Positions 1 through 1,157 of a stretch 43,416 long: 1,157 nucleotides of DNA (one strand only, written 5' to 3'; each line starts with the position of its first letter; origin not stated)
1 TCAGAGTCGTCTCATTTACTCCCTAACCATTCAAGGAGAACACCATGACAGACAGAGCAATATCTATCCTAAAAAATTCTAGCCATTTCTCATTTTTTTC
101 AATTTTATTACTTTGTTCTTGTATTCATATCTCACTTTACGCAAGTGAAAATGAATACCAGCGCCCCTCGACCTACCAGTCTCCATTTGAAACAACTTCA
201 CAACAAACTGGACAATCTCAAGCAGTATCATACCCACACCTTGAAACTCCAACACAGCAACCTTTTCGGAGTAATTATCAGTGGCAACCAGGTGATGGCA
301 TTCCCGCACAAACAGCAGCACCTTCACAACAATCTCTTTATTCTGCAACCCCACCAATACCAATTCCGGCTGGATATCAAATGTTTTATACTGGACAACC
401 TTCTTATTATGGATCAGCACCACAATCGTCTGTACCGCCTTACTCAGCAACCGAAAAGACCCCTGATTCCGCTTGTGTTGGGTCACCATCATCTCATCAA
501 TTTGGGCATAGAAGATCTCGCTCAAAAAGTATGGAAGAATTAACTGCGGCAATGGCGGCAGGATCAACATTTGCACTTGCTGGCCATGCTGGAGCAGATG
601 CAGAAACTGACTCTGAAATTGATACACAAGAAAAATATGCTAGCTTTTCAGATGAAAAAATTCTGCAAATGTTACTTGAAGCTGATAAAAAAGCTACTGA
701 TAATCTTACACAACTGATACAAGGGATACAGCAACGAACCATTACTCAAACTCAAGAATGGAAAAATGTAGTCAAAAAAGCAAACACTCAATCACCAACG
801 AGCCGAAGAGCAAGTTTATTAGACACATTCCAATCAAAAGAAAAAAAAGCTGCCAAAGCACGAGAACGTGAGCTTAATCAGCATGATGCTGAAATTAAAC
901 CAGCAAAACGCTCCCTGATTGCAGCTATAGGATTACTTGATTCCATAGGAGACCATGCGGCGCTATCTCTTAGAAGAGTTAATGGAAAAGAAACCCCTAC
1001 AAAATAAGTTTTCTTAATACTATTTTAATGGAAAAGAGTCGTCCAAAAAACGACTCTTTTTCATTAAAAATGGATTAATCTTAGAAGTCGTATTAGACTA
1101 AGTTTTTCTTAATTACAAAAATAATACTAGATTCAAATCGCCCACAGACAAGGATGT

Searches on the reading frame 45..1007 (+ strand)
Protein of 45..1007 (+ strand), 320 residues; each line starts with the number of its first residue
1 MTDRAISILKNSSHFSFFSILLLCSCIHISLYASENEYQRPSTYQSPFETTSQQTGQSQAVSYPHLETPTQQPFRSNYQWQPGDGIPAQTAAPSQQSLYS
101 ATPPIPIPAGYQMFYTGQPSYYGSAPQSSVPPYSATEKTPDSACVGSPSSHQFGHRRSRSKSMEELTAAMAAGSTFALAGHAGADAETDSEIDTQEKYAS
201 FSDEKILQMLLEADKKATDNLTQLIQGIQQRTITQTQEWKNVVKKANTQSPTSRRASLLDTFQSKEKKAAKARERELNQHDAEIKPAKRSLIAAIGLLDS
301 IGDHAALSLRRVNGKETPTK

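Call 22: find_encoding_contigs(protein=window:45-1007:+, flank=10000, max_places=4)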
Protein window:45-1007:+ (320 aa): 1 contig read that carries it; 1 place shown.
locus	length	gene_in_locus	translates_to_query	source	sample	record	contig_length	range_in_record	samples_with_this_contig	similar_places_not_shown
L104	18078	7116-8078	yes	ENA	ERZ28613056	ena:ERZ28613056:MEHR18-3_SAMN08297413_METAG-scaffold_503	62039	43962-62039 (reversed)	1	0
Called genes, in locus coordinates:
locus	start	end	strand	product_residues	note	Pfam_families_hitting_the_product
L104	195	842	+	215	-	PF13673:Acetyltransf_10, PF00583:Acetyltransf_1, PF13508:Acetyltransf_7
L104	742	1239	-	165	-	-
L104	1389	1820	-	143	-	PF01245:Ribosomal_L19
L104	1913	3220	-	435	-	PF00588:SpoU_methylase (faint), PF01746:tRNA_m1G_MT, PF09936:Methyltrn_RNA_4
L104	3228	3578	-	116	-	PF00886:Ribosomal_S16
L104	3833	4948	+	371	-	PF13167:GTP-bdg_N, PF16360:GTP-bdg_M, PF03193:RsgA_GTPase (weak), PF01926:MMR_HSR1, PF02421:FeoB_N (weak)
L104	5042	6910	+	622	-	-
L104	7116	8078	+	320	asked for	-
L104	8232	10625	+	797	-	PF00580:UvrD-helicase, PF13604:AAA_30 (faint), PF01443:Viral_helicase1 (faint), PF13245:AAA_19, PF13361:UvrD_C, PF13087:AAA_12 (weak), PF13538:UvrD_C_2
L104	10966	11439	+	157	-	PF03073:TspO_MBR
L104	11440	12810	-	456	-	PF00875:DNA_photolyase, PF03441:FAD_binding_7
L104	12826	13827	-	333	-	PF00579:tRNA-synt_1b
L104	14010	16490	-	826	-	-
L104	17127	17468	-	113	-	-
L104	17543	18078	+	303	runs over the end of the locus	-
